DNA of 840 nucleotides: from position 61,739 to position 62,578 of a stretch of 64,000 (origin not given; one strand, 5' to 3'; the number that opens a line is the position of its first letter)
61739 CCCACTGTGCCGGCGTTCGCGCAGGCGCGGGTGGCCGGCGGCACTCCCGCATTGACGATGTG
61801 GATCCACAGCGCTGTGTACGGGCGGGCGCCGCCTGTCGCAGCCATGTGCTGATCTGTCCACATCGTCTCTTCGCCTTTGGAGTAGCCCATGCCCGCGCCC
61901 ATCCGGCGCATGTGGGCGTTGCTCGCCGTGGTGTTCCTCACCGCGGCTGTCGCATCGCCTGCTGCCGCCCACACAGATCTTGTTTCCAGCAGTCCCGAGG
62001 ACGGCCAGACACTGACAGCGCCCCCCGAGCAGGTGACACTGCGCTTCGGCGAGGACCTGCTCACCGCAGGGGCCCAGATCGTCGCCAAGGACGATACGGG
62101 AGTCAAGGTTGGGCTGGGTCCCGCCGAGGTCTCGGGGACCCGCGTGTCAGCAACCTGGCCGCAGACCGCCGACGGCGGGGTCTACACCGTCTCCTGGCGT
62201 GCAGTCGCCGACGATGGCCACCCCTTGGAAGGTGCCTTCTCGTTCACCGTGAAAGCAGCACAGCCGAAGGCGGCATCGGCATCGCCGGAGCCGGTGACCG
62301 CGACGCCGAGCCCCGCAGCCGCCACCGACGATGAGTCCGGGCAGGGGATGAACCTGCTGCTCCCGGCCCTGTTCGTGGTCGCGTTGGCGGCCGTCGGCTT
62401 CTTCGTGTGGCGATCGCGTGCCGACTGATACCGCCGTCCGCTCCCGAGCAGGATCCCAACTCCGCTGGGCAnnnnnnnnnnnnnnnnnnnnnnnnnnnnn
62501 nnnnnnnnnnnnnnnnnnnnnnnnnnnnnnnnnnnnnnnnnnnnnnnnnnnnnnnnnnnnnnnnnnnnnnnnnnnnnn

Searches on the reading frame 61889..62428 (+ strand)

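Call 74: search_protein_families(library=pfam, proteins=[window:61889-62428:+], max_evalue=0.001)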
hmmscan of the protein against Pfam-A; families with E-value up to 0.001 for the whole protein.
window:61889-62428:+ (179 aa): 1 family
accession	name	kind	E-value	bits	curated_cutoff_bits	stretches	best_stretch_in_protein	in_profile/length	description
PF04234.18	CopC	-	1.3e-22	81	23.3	1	28-121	1-92/92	CopC domain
